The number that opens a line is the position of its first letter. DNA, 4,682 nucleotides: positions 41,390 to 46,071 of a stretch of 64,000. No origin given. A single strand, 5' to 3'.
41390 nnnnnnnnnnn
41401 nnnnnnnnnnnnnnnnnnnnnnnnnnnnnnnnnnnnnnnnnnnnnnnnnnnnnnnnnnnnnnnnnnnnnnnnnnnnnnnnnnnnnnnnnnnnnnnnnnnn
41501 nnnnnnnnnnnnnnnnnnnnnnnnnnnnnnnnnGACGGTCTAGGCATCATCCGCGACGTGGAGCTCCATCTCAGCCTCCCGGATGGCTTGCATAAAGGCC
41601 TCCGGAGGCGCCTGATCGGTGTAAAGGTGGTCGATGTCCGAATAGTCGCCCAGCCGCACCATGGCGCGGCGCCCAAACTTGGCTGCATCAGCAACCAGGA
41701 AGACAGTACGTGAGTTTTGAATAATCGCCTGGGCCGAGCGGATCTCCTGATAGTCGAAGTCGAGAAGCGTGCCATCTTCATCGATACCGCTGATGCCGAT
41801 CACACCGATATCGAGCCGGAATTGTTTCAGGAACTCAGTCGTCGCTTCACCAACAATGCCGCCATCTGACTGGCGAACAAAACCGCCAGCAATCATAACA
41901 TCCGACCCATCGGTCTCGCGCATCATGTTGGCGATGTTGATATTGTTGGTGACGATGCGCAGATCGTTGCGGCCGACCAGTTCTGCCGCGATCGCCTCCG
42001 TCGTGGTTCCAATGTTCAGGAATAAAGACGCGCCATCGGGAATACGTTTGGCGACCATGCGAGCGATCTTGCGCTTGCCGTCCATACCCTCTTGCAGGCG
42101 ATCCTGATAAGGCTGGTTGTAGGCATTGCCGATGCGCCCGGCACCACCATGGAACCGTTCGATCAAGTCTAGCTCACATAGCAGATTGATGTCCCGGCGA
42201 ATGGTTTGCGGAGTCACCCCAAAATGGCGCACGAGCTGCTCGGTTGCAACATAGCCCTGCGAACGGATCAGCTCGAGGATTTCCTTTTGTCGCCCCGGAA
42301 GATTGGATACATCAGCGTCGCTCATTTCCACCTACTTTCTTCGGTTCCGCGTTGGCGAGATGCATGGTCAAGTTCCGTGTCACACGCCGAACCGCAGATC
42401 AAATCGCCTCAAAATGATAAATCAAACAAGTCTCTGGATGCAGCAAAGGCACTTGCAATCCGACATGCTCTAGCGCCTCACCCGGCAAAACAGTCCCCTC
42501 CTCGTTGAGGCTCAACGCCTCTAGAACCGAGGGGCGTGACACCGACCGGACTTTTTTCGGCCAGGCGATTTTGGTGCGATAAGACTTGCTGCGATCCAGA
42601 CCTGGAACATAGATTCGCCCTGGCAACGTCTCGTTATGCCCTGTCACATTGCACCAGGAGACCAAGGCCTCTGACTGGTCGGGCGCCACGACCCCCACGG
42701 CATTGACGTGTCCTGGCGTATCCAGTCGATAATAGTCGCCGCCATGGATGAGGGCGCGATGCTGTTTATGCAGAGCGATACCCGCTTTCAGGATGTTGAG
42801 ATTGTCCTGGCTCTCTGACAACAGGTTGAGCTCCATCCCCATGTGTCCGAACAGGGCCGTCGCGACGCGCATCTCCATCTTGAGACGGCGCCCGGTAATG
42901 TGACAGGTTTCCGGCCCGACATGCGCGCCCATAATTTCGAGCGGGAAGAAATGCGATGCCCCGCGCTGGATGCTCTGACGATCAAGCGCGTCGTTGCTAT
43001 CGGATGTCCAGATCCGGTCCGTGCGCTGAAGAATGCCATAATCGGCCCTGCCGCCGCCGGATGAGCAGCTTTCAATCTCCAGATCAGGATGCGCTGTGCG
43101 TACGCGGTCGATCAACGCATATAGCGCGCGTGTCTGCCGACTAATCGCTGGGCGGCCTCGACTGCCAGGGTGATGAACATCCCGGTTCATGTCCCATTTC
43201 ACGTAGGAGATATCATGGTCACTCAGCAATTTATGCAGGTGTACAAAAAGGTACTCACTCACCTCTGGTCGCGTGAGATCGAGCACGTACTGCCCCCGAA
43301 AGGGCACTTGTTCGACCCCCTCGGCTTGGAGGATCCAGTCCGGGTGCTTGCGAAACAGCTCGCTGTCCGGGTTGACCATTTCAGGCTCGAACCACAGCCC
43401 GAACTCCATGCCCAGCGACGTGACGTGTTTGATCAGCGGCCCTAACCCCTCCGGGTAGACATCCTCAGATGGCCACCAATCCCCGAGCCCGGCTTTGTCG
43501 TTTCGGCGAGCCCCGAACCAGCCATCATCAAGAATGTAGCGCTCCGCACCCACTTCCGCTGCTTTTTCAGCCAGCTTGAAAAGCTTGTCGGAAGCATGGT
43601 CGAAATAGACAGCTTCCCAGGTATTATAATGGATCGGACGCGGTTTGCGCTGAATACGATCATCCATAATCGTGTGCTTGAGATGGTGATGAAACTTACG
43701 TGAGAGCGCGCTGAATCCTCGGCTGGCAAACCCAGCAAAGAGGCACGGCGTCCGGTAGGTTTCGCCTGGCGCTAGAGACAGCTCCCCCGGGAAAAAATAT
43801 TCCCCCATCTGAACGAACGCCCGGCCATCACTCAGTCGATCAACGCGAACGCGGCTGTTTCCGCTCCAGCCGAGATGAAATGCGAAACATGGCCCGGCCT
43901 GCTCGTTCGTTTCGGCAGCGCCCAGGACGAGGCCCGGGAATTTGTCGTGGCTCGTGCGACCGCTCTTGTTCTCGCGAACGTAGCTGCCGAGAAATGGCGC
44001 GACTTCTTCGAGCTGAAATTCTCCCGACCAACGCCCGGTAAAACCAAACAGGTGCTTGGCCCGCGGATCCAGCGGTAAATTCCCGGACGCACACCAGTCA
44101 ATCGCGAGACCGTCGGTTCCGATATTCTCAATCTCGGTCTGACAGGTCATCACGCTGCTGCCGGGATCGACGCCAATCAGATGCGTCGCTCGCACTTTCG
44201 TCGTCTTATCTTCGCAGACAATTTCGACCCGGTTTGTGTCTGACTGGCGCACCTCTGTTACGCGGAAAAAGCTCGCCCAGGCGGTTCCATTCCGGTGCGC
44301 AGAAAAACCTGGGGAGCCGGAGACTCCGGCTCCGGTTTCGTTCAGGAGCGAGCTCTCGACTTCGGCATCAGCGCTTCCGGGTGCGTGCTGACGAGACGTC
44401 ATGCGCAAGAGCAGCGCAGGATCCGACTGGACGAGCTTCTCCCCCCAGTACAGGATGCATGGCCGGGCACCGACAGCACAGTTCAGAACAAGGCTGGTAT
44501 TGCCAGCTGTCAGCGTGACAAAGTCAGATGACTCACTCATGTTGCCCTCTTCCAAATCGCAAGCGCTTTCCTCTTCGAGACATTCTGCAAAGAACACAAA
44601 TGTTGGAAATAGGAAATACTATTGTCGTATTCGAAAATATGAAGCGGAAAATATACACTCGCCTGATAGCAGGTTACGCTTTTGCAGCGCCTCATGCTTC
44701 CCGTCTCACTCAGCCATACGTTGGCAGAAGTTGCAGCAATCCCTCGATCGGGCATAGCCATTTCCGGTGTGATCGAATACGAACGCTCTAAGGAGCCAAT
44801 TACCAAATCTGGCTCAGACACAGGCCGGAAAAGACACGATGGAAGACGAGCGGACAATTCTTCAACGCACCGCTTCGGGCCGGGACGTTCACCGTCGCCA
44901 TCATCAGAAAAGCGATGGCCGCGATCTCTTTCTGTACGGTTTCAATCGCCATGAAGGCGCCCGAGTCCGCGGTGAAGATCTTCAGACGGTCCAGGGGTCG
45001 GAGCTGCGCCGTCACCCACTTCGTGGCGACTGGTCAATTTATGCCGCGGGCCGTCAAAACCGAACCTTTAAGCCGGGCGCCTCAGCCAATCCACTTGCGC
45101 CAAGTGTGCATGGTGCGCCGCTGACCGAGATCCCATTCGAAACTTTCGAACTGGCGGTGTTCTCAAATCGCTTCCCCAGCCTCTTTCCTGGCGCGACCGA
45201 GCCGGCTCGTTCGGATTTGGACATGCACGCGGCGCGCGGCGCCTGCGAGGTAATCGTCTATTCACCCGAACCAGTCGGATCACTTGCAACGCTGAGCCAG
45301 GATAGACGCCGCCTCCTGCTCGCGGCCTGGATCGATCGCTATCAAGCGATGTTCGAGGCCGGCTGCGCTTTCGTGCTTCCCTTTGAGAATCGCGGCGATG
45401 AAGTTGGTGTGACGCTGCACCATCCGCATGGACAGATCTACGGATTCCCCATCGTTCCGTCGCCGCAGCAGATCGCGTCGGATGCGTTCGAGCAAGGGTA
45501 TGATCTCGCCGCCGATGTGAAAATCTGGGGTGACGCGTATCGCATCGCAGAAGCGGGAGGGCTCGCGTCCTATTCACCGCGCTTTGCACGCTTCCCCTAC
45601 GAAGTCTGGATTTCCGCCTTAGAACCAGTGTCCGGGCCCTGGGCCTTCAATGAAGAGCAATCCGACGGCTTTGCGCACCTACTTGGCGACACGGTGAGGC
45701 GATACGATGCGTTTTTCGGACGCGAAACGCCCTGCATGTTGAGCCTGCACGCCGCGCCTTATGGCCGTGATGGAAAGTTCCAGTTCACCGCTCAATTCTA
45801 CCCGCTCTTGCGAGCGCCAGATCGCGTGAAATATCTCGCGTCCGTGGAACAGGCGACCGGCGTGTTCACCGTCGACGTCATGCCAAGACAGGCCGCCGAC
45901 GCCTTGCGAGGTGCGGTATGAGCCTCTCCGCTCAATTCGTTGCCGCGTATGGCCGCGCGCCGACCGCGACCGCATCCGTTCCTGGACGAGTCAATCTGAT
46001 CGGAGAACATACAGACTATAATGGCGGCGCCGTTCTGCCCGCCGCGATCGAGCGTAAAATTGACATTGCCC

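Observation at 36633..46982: Candidate galactosylglycerol (floridoside/isofloridoside) catabolic system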

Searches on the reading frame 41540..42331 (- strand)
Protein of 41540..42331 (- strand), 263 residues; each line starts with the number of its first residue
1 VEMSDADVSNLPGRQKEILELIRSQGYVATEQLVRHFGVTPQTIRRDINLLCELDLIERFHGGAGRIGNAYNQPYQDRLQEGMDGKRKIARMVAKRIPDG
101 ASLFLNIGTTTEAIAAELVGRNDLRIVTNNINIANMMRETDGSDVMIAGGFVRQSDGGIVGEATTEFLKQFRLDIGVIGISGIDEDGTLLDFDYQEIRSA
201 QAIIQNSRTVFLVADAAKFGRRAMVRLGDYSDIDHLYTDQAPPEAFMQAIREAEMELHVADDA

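Call 3: search_protein_families(library=pfam, proteins=[window:41540-42331:-])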
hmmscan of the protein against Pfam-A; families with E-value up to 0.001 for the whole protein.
window:41540-42331:- (263 aa): 4 families
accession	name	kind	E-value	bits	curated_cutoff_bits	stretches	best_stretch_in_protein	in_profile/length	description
PF00455.28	DeoRC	-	4.3e-49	167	31.8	1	84-240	4-160/160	DeoR C terminal sensor domain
PF08220.18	HTH_DeoR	-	8.4e-20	70.7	21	1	14-66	1-53/57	DeoR-like helix-turn-helix domain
PF08279.18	HTH_11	-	1.7e-06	28.2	25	1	14-54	1-42/55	HTH domain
PF12802.13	MarR_2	-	2.4e-05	24.8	27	1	10-66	2-60/61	MarR family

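Call 4: search_protein_families(library=ncbifam, proteins=[window:41540-42331:-])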
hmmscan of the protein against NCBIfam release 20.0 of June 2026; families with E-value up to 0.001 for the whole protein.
window:41540-42331:- (263 aa): 11 families
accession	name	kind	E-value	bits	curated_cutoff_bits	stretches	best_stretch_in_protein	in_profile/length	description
NF008154.0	PRK10906.1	equivalog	7.8e-94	313.7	331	1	14-259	6-251/252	DeoR/GlpR family transcriptional regulator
NF041397.1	TranRegGlpR_Halo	equivalog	4.9e-51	173.8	300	1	14-258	6-250/253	HTH-type transcriptional regulator GlpR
NF040755.1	AgaR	equivalog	3.2e-43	147.7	260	1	13-257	6-253/256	transcriptional repressor AgaR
NF007316.0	PRK09802.1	equivalog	1.4e-35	122.8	351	1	5-259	9-266/269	DeoR family transcriptional regulator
NF007753.1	PRK10434.1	equivalog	2.8e-34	118.8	350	1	14-257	6-250/253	glucitol operon DNA-binding transcriptional repressor SrlR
NF040890.1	trans_reg_YgbI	equivalog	5.8e-34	117.7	400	1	14-260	6-252/253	DNA-binding transcriptional repressor YgbI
NF010034.0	PRK13509.1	equivalog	6.4e-28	97.8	244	1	14-257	6-248/251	HTH-type transcriptional regulator UlaR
NF040887.2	trans_reg_YciT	exception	7e-27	94.6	450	1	13-258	3-244/246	DNA-binding transcriptional regulator YciT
NF007720.0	PRK10411.1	equivalog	5.2e-24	84.9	259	1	14-241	5-234/243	L-fucose operon activator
NF007961.0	PRK10681.1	equivalog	1.8e-17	63.6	244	1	37-257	31-250/252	DNA-binding transcriptional repressor DeoR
NF053704.1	TransRegCcpNBacil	equivalog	0.00085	18.8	260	0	11-53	3-45/208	transcriptional regulator CcpN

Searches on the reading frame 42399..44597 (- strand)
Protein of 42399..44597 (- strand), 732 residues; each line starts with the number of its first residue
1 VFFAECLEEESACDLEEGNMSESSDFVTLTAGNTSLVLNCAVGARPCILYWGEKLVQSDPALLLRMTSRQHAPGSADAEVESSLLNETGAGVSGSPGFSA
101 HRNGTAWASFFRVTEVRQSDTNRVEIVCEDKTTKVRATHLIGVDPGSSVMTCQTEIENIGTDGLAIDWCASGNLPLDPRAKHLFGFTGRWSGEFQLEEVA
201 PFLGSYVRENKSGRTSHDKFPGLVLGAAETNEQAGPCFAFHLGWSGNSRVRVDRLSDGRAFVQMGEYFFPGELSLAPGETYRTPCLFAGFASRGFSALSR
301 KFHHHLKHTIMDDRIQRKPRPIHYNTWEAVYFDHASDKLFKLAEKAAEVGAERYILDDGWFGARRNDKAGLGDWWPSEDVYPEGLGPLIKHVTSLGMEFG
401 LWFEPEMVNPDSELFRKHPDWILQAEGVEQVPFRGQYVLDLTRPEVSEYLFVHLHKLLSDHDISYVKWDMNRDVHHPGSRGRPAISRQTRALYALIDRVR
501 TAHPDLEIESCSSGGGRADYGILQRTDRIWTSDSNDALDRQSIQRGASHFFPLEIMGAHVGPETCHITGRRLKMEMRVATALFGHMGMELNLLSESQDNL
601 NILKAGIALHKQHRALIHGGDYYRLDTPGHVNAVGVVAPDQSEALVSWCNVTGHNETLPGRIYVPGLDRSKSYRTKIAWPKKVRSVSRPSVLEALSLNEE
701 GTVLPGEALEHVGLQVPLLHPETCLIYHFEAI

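Call 3: search_protein_families(library=pfam, proteins=[window:42399-44597:-])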
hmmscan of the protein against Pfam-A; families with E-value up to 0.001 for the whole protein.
window:42399-44597:- (732 aa): 3 families
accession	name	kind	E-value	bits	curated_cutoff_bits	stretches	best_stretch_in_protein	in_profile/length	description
PF02065.24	Melibiase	-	3.1e-120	401.7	27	1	280-618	1-345/347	Melibiase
PF16875.11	Glyco_hydro_36N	-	5.4e-40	137.9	27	1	46-265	3-242/253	Glycosyl hydrolase family 36 N-terminal domain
PF16874.11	Glyco_hydro_36C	-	6.2e-11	43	27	1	633-719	3-67/77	Glycosyl hydrolase family 36 C-terminal domain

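Call 4: search_protein_families(library=ncbifam, proteins=[window:42399-44597:-])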
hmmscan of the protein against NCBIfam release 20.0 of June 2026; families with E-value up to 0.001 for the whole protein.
window:42399-44597:- (732 aa): 1 family
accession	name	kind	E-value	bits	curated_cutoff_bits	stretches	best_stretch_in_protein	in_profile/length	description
NF053652.1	BtArabpyrBAD1528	equivalog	2.2e-31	108.6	1100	1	321-547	314-547/730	beta-L-arabinopyranosidase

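Call 40: search_solved_structures(query=window:42399-44597:-, max_evalue=1e-20)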
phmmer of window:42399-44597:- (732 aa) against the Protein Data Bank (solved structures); distinct sequences matched with E-value up to 1e-20: 12.
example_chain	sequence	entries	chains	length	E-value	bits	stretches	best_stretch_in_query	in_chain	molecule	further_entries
2yfn_A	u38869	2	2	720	2.8e-100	339.8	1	116-652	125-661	ALPHA-GALACTOSIDASE-SUCROSE KINASE AGASK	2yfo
4fnr_A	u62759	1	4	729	4.3e-100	339.2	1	120-674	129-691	Alpha-galactosidase AgaA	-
4fnq_A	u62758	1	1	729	1.3e-99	337.6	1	120-674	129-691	Alpha-galactosidase AgaB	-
4fnp_A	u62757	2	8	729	4e-99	336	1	120-674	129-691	Alpha-galactosidase AgaA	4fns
4fnt_A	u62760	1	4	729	1e-98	334.6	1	120-674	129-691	Alpha-galactosidase AgaA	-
4fnu_A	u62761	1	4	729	2.7e-98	333.2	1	120-674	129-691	Alpha-galactosidase AgaA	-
3mi6_A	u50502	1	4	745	1.1e-96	328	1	126-674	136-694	Alpha-galactosidase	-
8k1a_A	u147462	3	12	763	6e-96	325.5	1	120-673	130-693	Alpha-galactosidase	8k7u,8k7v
2xn0_A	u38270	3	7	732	2.7e-95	323.3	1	123-675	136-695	ALPHA-GALACTOSIDASE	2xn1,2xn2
6phu_A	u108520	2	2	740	4.6e-91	309.3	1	203-674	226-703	Alpha-galactosidase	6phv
6jhp_A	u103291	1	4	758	4.6e-91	309.3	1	123-673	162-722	Alpha-galactosidase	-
6phw_A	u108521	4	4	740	2.3e-90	307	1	203-674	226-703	Alpha-galactosidase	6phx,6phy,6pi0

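Call 41: find_homologous_proteins(query=window:42399-44597:-)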
Query window:42399-44597:- (732 aa): 7952 proteins with E <= 0.001 among 8000 candidates; the best 120 are listed.
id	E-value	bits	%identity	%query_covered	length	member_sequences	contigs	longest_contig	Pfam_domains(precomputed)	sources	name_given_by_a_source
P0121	0.0e+0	1649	98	97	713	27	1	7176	PF16875.12,PF02065.25,PF16874.12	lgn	-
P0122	0.0e+0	1466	86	97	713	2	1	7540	PF16875.12,PF02065.25,PF16874.12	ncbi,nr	ncbi:MAG: alpha-galactosidase [Hyphomonas sp.]|nr:alpha-galactosidase [Hyphomonas sp.]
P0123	0.0e+0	1391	81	97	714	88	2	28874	PF16875.12,PF02065.25,PF16874.12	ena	-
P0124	0.0e+0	1382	81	97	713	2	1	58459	PF16875.12,PF02065.25,PF16874.12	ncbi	-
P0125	0.0e+0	1381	80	97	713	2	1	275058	PF16875.12,PF02065.25,PF16874.12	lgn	-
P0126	0.0e+0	1374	81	97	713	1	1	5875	PF16875.12,PF02065.25,PF16874.12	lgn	-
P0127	0.0e+0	1367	80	97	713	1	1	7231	PF16875.12,PF02065.25,PF16874.12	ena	-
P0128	0.0e+0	1364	79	97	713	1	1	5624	PF16875.12,PF02065.25,PF16874.12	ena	-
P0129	0.0e+0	1364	79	97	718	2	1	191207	PF16875.12,PF02065.25,PF16874.12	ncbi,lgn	ncbi:MAG: alpha-galactosidase [Pseudomonadota bacterium]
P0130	0.0e+0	1352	78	97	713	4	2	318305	PF16875.12,PF02065.25,PF16874.12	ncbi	ncbi:MAG: alpha-galactosidase [Henriciella sp.]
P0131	0.0e+0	1350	79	97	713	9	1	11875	PF16875.12,PF02065.25,PF16874.12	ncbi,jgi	-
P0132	0.0e+0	1343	78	97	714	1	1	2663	PF16875.12,PF02065.25,PF16874.12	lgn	-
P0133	0.0e+0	1328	77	97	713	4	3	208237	PF16875.12,PF02065.25,PF16874.12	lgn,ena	-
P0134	0.0e+0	1318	77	98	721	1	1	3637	PF16875.12,PF02065.25,PF16874.12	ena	-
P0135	0.0e+0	1310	77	97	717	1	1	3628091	PF16875.12,PF02065.25,PF16874.12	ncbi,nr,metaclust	nr:alpha-galactosidase [Hyphomonas sp. Mor2]|metaclust:status=active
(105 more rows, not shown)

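Call 64: search_solved_structures(query=window:42399-44540:-, max_evalue=1e-95, show_alignments=2)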
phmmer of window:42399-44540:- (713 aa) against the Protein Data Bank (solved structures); distinct sequences matched with E-value up to 1e-95: 8.
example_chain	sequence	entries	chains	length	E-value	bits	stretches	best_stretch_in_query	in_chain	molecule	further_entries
2yfn_A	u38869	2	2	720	2.7e-100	339.9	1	97-633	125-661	ALPHA-GALACTOSIDASE-SUCROSE KINASE AGASK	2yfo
4fnr_A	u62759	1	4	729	4.1e-100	339.3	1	101-655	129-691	Alpha-galactosidase AgaA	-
4fnq_A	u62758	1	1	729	1.3e-99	337.6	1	101-655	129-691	Alpha-galactosidase AgaB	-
4fnp_A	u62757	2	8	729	3.8e-99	336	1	101-655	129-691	Alpha-galactosidase AgaA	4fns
4fnt_A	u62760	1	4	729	9.9e-99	334.7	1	101-655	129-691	Alpha-galactosidase AgaA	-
4fnu_A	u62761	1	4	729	2.6e-98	333.3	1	101-655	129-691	Alpha-galactosidase AgaA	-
3mi6_A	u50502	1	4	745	1e-96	328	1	107-655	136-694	Alpha-galactosidase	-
8k1a_A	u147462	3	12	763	5.7e-96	325.6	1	101-654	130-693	Alpha-galactosidase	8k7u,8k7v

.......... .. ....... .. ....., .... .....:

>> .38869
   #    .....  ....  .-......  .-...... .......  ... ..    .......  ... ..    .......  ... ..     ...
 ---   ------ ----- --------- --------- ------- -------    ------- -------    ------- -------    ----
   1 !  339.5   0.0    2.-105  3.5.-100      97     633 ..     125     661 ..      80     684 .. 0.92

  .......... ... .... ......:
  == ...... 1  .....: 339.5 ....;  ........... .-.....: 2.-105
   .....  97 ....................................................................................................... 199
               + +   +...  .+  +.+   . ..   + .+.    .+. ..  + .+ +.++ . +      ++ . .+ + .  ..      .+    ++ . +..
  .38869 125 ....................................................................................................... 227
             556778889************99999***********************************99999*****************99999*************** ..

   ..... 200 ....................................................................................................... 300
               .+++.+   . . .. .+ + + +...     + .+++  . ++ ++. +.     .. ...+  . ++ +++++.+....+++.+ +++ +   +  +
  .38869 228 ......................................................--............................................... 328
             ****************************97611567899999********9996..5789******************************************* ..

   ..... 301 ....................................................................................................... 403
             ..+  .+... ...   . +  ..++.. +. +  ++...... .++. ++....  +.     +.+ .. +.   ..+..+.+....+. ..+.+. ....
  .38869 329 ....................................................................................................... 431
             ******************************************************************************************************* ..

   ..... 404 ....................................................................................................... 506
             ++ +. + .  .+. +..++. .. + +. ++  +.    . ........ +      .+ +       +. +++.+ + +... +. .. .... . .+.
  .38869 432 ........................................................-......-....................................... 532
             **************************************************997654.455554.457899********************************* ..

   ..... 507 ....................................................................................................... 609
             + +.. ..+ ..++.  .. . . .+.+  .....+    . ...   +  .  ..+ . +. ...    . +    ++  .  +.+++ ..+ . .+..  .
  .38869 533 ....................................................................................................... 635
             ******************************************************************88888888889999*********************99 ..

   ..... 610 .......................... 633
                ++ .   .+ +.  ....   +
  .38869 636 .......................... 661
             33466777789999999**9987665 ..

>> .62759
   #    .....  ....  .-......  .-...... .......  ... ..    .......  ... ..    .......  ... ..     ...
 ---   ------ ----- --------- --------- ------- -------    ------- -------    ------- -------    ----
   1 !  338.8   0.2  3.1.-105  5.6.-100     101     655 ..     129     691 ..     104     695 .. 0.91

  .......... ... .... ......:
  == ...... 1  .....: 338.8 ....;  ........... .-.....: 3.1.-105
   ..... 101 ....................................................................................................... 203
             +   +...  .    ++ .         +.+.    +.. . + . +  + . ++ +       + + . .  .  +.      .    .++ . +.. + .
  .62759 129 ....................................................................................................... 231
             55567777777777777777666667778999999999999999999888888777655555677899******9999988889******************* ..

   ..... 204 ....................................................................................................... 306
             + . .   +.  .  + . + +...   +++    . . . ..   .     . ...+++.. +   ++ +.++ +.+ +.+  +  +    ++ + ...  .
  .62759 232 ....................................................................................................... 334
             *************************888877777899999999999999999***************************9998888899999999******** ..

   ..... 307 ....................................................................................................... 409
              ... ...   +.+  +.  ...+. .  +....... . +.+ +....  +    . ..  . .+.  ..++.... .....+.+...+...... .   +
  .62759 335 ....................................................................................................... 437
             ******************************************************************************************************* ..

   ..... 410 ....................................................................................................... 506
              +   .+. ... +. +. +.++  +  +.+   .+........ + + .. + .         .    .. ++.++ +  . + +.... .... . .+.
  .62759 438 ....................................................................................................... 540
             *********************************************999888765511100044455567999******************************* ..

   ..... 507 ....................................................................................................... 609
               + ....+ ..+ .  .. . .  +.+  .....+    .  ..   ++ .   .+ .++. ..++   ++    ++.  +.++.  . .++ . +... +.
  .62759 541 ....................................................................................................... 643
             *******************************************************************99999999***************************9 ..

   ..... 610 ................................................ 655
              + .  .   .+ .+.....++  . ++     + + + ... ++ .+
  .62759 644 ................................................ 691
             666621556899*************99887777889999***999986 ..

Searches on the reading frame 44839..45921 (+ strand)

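Call 3: search_protein_families(library=pfam, proteins=[window:44839-45921:+])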
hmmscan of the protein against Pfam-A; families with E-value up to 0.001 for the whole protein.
window:44839-45921:+ (360 aa): 1 family
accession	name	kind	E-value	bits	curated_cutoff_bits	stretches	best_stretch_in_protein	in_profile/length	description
PF01087.27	GalP_UDP_transf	-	2e-19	71.2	22.1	1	103-207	73-184/184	Galactose-1-phosphate uridyl transferase, N-terminal domain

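Call 4: search_protein_families(library=ncbifam, proteins=[window:44839-45921:+])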
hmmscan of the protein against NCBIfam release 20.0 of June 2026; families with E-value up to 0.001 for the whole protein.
window:44839-45921:+ (360 aa): 2 families
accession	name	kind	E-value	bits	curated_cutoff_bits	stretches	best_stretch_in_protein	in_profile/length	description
NF008724.0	PRK11720.1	equivalog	2.7e-28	99.1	448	1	106-358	73-337/348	UDP-glucose--hexose-1-phosphate uridylyltransferase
TIGR00209.1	galT_1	equivalog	1.3e-19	70.4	102.1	1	107-357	75-337/349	galactose-1-phosphate uridylyltransferase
